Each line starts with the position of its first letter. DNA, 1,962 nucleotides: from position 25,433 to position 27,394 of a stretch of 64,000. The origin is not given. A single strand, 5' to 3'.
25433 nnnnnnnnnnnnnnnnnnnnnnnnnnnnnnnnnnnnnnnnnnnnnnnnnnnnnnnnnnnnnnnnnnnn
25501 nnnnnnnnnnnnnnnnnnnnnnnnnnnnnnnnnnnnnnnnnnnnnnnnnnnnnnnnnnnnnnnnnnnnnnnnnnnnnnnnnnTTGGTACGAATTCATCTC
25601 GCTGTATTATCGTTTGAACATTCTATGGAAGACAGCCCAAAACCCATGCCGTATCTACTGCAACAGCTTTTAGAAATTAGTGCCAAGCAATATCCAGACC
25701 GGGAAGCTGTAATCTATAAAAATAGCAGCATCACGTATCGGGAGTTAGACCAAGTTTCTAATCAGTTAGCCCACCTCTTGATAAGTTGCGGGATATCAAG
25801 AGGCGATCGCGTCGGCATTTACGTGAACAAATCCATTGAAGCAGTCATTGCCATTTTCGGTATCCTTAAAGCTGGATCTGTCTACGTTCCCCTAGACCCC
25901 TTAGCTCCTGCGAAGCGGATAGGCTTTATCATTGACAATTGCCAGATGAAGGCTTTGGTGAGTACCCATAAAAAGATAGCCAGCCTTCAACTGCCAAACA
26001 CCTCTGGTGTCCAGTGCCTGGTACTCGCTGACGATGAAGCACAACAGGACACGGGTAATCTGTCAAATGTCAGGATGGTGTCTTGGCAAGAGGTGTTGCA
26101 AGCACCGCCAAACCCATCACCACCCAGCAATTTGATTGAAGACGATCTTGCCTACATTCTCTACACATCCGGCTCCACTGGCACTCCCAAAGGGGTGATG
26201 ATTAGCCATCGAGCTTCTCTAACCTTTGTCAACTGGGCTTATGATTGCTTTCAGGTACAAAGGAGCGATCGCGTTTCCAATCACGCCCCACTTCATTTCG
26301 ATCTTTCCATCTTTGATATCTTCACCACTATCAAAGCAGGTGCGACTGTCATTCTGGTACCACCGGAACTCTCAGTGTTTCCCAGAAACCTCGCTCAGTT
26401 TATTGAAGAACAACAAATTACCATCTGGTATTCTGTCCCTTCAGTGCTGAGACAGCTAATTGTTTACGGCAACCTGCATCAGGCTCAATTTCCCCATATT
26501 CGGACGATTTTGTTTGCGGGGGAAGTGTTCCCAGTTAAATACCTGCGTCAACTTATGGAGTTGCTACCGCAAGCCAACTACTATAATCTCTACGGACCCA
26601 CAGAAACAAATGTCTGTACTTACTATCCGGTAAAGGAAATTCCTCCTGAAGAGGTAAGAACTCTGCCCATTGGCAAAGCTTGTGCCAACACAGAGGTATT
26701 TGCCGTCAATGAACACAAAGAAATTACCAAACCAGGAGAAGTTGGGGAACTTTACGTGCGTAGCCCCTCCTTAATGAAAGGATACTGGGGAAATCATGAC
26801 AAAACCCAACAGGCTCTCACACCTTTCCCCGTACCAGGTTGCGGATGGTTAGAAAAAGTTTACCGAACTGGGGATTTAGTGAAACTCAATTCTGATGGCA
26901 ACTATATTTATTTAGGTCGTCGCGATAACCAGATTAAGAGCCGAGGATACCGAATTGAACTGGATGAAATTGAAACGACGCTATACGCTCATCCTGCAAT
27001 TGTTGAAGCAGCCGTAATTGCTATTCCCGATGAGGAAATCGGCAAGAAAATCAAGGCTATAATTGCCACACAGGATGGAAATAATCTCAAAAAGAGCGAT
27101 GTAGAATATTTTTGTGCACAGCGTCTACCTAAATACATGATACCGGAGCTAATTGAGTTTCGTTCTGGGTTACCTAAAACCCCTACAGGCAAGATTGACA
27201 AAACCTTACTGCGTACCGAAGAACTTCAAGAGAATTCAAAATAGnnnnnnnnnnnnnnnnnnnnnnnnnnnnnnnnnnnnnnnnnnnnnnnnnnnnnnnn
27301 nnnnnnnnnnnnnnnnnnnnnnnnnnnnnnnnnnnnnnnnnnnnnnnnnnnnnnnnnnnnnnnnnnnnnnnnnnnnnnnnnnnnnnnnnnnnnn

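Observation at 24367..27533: ACAD-like oxidase, free-standing A domain and free-standing PCP: a proline-to-pyrrole/pyrroline starter cassette, here feeding an NRPS rather than a PKS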

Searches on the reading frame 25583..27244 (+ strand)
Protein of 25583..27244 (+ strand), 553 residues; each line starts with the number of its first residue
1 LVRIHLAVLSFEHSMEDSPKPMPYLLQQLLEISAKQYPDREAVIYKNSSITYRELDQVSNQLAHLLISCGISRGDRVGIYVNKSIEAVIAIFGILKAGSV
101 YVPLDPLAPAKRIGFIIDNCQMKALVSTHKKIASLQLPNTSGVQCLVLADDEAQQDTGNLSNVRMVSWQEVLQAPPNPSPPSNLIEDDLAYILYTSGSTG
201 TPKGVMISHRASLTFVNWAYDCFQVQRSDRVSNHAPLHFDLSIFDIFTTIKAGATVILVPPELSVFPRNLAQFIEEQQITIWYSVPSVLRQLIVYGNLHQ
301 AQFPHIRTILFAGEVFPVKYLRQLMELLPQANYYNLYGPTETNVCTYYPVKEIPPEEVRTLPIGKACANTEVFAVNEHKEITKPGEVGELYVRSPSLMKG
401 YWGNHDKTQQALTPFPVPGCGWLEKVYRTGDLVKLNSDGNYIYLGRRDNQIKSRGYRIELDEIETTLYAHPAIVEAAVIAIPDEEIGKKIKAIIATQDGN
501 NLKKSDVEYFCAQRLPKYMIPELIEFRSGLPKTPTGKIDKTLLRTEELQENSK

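Call 4: search_protein_families(library=pfam, proteins=[window:25583-27244:+])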
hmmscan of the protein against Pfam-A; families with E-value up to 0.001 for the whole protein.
window:25583-27244:+ (553 aa): 2 families
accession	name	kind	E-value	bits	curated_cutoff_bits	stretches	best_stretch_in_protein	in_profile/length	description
PF00501.34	AMP-binding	-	8.6e-97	324.8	29.9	1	31-402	2-384/384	AMP-binding enzyme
PF13193.12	AMP-binding_C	-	1.2e-15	58.6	24.5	1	462-537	1-76/76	AMP-binding enzyme C-terminal domain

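Call 5: search_protein_families(library=ncbifam, proteins=[window:25583-27244:+])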
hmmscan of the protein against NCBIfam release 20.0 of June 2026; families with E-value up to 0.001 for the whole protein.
window:25583-27244:+ (553 aa): 107 families (the best 25 are shown)
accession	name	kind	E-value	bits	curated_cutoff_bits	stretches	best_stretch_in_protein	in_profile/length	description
TIGR01733.1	AA-adenyl-dom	subfamily_domain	2.2e-117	392.4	317.4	1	51-478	1-409/409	amino acid adenylation domain-containing protein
TIGR03098.1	ligase_PEP_1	hypoth_equivalog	3e-113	379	592.35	1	25-545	1-516/517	acyl-CoA ligase (AMP-forming), exosortase A system-associated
NF004837.0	PRK06187.1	subfamily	9.9e-99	331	476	1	21-549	5-524/531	long-chain-fatty-acid--CoA ligase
NF003417.0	PRK04813.1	subfamily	1.6e-96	323.9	476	1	30-546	9-502/505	D-alanine--poly(phosphoribitol) ligase subunit DltA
TIGR01734.1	D-ala-DACP-lig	equivalog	1.1e-91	307.9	559.85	1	30-546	6-501/504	D-alanine--poly(phosphoribitol) ligase subunit DltA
NF004282.0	PRK05691.1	subfamily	3.4e-89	298.8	4090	1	20-546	1127-1625/4334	non-ribosomal peptide synthase/polyketide synthase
NF041803.1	NRPS_SolG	exception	8.6e-89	298.4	2200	1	26-543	563-1070/1163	solanimycin non-ribosomal peptide synthetase SolG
NF038078.1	NRPS_MxcG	equivalog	4.1e-85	286.1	2300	1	24-551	457-964/1442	myxochelin non-ribosomal peptide synthetase MxcG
NF006182.0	PRK08316.1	subfamily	6e-84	282.4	663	1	25-546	12-516/523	fatty acyl-CoA synthetase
NF047350.1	aureusi_NRPS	equivalog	4.4e-82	275.9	2500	1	25-550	1435-1915/2373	aureusimine non-ribosomal peptide synthetase AusA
NF006181.0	PRK08314.1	subfamily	1.1e-80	271.6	705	1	26-551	26-558/563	long-chain-fatty-acid--CoA ligase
NF003313.0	PRK04319.1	equivalog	6.4e-66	222.8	729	1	46-549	71-563/574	acetate--CoA ligase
NF007605.2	PRK10252.1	equivalog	9.6e-65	218.8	2400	1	26-551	456-965/1292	enterobactin non-ribosomal peptide synthetase EntF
NF009233.0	PRK12583.1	subfamily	2e-64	218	832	1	27-549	21-552/558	fatty acid CoA ligase family protein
NF005801.1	PRK07656.1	equivalog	3.8e-64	217.1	657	1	28-544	5-500/500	FadD3 family acyl-CoA ligase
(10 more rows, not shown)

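Call 8: search_solved_structures(query=window:25583-27244:+, max_evalue=1e-20, show_alignments=2)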
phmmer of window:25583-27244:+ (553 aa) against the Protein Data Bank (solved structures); distinct sequences matched with E-value up to 1e-20: 185 (the best 60 are shown).
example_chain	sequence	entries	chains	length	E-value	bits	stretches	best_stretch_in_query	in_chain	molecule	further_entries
6mfy_A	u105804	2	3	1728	1.2e-143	482.9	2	17-543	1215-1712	Linear gramicidin synthase subunit A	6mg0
9be4_A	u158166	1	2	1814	1.6e-143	482.5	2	17-543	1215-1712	Linear gramicidin synthase subunit A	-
9be3_A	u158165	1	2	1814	1.6e-143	482.5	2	17-543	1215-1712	Linear gramicidin synthase subunit A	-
6mfz_A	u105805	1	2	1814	1.6e-143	482.5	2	17-543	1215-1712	Linear gramicidin synthase subunit A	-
9meh_A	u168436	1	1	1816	1.6e-143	482.5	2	17-543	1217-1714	Linear gramicidin synthase subunit A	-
8xjz_C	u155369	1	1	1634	9.4e-120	404.1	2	188-543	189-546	Peptide synthetase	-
6o6e_B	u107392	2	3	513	3.8e-105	355.9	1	26-543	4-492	L-proline--[L-prolyl-carrier protein] ligase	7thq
9bfd_A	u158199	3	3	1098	4.6e-83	283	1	25-551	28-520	Tyrocidine synthase 1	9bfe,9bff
7ly7_A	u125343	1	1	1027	1.6e-82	281.2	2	187-552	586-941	BmdB, Bacillamide NRPS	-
7ly4_E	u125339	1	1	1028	1.6e-82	281.2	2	187-552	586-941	BmdB, bacillamide NRPS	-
8jbr_A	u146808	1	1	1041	1.3e-80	274.8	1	26-550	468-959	McyA protein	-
9bfd_B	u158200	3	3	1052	6.6e-80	272.5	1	26-545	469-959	Tyrocidine synthase 2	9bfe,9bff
8hlk_A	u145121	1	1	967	5e-77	263.1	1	15-543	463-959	Microcystin synthetase B (Fragment)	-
3fcc_A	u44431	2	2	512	1.2e-76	261.8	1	25-546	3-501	D-alanine--poly(phosphoribitol) ligase subunit 1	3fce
3dhv_A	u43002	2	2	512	1.2e-76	261.7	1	25-546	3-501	D-alanine-poly(phosphoribitol) ligase | D-alanine--poly(phosphoribitol) ligase subunit 1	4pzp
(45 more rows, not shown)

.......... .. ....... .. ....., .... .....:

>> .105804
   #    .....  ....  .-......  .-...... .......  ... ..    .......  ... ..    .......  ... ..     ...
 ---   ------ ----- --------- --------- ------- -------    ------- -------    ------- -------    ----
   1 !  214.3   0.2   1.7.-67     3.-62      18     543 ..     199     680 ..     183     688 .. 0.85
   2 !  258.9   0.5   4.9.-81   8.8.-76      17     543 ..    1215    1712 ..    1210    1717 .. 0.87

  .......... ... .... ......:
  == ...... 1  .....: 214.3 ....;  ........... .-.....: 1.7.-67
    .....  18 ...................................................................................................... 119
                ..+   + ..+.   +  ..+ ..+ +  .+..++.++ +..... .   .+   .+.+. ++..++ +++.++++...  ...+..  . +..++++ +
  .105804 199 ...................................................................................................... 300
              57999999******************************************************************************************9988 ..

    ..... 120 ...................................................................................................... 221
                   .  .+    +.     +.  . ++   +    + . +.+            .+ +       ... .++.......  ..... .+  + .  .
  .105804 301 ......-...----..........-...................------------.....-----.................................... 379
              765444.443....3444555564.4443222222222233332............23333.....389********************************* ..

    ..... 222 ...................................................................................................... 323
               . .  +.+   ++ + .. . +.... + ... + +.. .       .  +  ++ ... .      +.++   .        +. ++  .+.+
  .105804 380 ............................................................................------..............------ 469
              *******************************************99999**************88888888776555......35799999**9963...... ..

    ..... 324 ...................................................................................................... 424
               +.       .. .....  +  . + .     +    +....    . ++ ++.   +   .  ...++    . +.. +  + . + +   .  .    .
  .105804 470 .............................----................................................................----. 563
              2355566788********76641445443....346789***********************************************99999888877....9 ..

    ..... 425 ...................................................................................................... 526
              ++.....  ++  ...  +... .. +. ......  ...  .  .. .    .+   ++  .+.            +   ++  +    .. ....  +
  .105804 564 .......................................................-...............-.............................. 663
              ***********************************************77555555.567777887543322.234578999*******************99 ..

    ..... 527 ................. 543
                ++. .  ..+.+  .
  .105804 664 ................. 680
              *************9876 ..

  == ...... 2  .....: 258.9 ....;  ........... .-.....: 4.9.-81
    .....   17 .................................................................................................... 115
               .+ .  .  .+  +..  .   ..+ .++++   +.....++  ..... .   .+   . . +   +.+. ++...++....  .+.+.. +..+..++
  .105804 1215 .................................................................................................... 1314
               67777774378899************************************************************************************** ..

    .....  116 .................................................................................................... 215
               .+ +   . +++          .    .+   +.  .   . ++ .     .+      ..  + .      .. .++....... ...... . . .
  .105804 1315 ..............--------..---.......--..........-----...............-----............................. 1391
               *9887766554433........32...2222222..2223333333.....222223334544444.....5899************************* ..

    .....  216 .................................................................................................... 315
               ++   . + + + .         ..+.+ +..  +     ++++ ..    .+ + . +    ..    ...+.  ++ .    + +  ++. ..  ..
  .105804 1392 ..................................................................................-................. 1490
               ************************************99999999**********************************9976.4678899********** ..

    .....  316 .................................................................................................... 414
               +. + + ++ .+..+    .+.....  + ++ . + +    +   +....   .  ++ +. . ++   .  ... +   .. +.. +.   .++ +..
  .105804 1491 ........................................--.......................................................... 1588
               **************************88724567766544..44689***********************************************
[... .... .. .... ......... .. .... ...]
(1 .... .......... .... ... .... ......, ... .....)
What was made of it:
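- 25625..27244 (+): Stand-alone L-proline adenylation enzyme (539 aa from ATG 25625; the ORF opens at TTG 25583). PltF is the best single-domain solved relative (call 8).
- On Prolyl-S-carrier-protein dehydrogenase cassette: PltF is the best single-domain structure hit (call 8).
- Checked: For the A enzyme the best single-domain hit is the proline ligase PltF, 6O6E, at 356 bits (call 8).
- PltF is the best single-domain structure for the A enzyme (call 8).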

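Call 11: find_homologous_proteins(query=window:25625-27244:+)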
Query window:25625-27244:+ (539 aa): 8000 proteins with E <= 0.001 among 8000 candidates; the best 120 are listed.
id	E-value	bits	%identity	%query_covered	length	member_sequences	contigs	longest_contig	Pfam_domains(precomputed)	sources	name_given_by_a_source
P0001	0.0e+0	1129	92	99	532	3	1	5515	PF00501.35,PF13193.13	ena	-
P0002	1.1e-283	960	80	97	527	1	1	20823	PF00501.35,PF13193.13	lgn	-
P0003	6.2e-276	934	77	97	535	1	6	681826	PF00501.35,PF13193.13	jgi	jgi:amino acid adenylation domain-containing protein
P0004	1.9e-269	913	76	97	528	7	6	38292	PF00501.35,PF13193.13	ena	-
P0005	1.5e-265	900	73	97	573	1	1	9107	PF00501.35,PF13193.13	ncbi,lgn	ncbi:MAG: amino acid adenylation domain-containing protein [Microcoleaceae cyanobacterium]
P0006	7.0e-248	842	69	99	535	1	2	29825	PF00501.35,PF13193.13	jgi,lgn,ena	-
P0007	1.7e-245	834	69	99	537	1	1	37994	PF00501.35,PF13193.13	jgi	jgi:amino acid adenylation domain-containing protein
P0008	4.0e-238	810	70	97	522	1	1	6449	PF00501.35,PF13193.13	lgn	-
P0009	2.6e-237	807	68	97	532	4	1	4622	PF00501.35,PF13193.13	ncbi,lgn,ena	-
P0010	1.2e-231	788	67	98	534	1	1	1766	PF00501.35,PF13193.13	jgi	jgi:amino acid adenylation domain-containing protein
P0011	7.0e-231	786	65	98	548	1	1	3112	PF00501.35,PF13193.13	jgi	jgi:L-proline---[L-prolyl-carrier protein] ligase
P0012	3.5e-230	783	64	99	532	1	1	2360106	PF00501.35,PF13193.13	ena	-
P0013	2.7e-229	780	65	98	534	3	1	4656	PF00501.35,PF13193.13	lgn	-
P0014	7.1e-229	779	67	98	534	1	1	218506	PF00501.35,PF13193.13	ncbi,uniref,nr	ncbi:amino acid adenylation domain-containing protein [Crocosphaera sp. UHCC 0190]|uniref:amino acid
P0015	2.0e-227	774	65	98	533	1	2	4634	PF00501.35,PF13193.13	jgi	jgi:amino acid adenylation domain-containing protein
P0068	3.9e-205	701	62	97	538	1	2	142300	PF00501.35,PF13193.13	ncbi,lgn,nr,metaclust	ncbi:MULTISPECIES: amino acid adenylation domain-containing protein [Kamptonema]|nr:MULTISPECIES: am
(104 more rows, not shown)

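Call 21: find_encoding_contigs(protein=P0003, flank=10000, max_places=3)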
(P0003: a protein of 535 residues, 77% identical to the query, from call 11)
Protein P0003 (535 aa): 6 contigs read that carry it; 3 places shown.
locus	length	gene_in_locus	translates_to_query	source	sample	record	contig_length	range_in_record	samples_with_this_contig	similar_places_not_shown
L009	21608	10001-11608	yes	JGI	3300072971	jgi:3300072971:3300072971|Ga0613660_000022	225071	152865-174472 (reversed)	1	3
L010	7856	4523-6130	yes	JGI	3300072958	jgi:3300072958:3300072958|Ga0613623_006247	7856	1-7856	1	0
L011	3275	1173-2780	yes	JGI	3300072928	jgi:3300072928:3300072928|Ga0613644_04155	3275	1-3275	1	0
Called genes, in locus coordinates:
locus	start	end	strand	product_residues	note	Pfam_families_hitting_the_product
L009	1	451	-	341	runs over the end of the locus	PF11376:DUF3179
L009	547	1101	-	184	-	-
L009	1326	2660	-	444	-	PF01266:DAO (faint), PF01494:FAD_binding_3, PF03486:HI0933_like (faint), PF04820:Trp_halogenase, PF12831:FAD_oxidored, PF13450:NAD_binding_8 (faint), PF04820:Trp_halogenase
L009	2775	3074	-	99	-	-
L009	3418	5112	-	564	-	PF00890:FAD_binding_2, PF02910:Succ_DH_flav_C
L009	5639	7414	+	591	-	PF00395:SLH (faint), PF04966:OprB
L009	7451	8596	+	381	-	PF02771:Acyl-CoA_dh_N, PF02770:Acyl-CoA_dh_M, PF00441:Acyl-CoA_dh_1, PF08028:Acyl-CoA_dh_2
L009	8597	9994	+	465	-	PF00070:Pyr_redox (faint), PF00890:FAD_binding_2 (weak), PF01266:DAO, PF01494:FAD_binding_3, PF04820:Trp_halogenase, PF12831:FAD_oxidored, PF13450:NAD_binding_8 (weak), PF04820:Trp_halogenase, +3 more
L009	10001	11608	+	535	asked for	PF00501:AMP-binding, PF13193:AMP-binding_C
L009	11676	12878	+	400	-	PF00497:SBP_bac_3, PF10613:Lig_chan-Glu_bd, PF00060:Lig_chan, PF07885:Ion_trans_2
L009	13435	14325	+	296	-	PF04542:Sigma70_r2 (weak), PF08281:Sigma70_r4_2, PF04545:Sigma70_r4 (weak)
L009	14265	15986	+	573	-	PF13174:TPR_6 (faint), PF13371:TPR_9 (faint), PF13424:TPR_12, PF13414:TPR_11 (weak), PF13432:TPR_16 (weak), PF23914:TPR_CcmH_CycH (weak), PF12895:ANAPC3 (weak), PF13432:TPR_16, +12 more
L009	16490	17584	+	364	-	PF04303:PrpF (faint)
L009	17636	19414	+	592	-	PF13522:GATase_6, PF13537:GATase_7, PF00733:Asn_synthase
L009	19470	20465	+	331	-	PF08240:ADH_N, PF00107:ADH_zinc_N (faint)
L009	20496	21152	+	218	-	PF05019:Coq4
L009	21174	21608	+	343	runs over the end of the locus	PF08240:ADH_N, PF00107:ADH_zinc_N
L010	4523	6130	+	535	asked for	PF00501:AMP-binding, PF13193:AMP-binding_C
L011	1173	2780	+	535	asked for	PF00501:AMP-binding, PF13193:AMP-binding_C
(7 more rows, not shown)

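Call 26: find_encoding_contigs(protein=P0002, flank=10000, max_places=3)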
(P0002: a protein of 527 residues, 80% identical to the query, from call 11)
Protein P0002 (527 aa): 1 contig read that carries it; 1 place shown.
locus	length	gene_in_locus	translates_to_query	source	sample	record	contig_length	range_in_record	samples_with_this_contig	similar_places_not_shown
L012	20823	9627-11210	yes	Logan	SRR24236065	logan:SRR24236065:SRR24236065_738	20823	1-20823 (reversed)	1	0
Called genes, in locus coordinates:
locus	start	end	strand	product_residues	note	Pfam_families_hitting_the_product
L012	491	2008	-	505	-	PF02446:Glyco_hydro_77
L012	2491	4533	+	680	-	PF11896:GlgE_dom_N_S, PF00128:Alpha-amylase (faint), PF21702:GLGE_C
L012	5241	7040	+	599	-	PF00395:SLH (weak), PF04966:OprB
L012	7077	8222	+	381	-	PF02771:Acyl-CoA_dh_N, PF02770:Acyl-CoA_dh_M, PF00441:Acyl-CoA_dh_1, PF08028:Acyl-CoA_dh_2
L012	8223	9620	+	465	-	PF00890:FAD_binding_2 (weak), PF01266:DAO (weak), PF01494:FAD_binding_3, PF04820:Trp_halogenase, PF07992:Pyr_redox_2 (faint), PF12831:FAD_oxidored, PF13450:NAD_binding_8, PF04820:Trp_halogenase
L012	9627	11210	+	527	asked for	PF00501:AMP-binding, PF13193:AMP-binding_C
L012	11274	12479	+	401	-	PF00497:SBP_bac_3, PF10613:Lig_chan-Glu_bd, PF00520:Ion_trans (faint), PF00060:Lig_chan, PF07885:Ion_trans_2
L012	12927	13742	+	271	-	PF04542:Sigma70_r2 (weak), PF04545:Sigma70_r4 (weak), PF08281:Sigma70_r4_2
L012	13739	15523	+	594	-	PF03704:BTAD (faint), PF13174:TPR_6 (faint), PF13424:TPR_12, PF13432:TPR_16 (weak), PF13414:TPR_11 (weak), PF13432:TPR_16 (weak), PF14559:TPR_19 (weak), PF23914:TPR_CcmH_CycH (weak), +13 more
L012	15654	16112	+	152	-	-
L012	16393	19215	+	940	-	PF00675:Peptidase_M16, PF05193:Peptidase_M16_C, PF00675:Peptidase_M16, PF05193:Peptidase_M16_C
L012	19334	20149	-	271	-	PF01385:OrfB_IS605, PF07282:Cas12f1-like_TNB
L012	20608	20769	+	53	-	-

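Call 27: find_encoding_contigs(protein=P0004, flank=10000, max_places=3)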
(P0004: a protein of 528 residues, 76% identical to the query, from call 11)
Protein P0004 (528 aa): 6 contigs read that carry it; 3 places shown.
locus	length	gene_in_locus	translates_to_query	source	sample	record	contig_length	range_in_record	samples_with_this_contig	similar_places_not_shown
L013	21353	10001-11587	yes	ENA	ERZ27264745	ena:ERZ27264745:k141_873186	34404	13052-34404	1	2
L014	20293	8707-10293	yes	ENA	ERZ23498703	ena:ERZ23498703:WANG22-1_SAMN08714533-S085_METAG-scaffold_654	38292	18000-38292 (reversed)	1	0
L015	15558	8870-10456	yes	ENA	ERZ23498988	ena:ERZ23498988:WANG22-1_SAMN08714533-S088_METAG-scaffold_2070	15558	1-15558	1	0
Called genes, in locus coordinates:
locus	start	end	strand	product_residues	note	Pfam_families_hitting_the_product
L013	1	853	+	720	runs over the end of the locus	PF00924:MS_channel_2nd, PF21082:MS_channel_3rd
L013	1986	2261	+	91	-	-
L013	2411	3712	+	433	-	PF00890:FAD_binding_2 (weak), PF01266:DAO (weak), PF01494:FAD_binding_3, PF03486:HI0933_like (weak), PF04820:Trp_halogenase, PF05834:Lycopene_cycl (weak), PF12831:FAD_oxidored, PF04820:Trp_halogenase, +2 more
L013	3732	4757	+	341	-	PF11376:DUF3179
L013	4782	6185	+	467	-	PF00668:Condensation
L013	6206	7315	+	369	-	PF04069:OpuAC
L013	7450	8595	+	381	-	PF02771:Acyl-CoA_dh_N, PF02770:Acyl-CoA_dh_M, PF00441:Acyl-CoA_dh_1, PF08028:Acyl-CoA_dh_2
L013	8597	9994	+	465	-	PF00890:FAD_binding_2 (weak), PF01266:DAO, PF01494:FAD_binding_3, PF04820:Trp_halogenase, PF07992:Pyr_redox_2 (weak), PF12831:FAD_oxidored, PF13450:NAD_binding_8, PF04820:Trp_halogenase, +2 more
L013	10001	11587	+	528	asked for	PF00501:AMP-binding, PF13193:AMP-binding_C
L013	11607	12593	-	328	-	PF01925:TauE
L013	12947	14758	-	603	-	PF00395:SLH (weak), PF04966:OprB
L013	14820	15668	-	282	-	PF05721:PhyH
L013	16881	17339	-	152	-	PF04151:PPC (weak)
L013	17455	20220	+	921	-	-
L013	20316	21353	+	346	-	?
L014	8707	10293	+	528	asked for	PF00501:AMP-binding, PF13193:AMP-binding_C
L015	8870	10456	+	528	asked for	PF00501:AMP-binding, PF13193:AMP-binding_C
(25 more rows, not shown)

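Call 28: find_encoding_contigs(protein=P0001, flank=10000, max_places=3)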
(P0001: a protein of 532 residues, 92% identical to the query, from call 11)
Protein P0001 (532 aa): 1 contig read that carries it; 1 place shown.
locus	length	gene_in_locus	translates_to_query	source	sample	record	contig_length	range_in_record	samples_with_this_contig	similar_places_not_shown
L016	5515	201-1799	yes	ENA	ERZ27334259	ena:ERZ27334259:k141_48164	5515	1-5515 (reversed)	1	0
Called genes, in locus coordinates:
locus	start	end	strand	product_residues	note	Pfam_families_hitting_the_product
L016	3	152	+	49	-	?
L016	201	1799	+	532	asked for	PF00501:AMP-binding, PF13193:AMP-binding_C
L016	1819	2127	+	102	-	-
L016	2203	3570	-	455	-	PF01554:MatE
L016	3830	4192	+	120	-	PF03534:SpvB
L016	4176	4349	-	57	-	-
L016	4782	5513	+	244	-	?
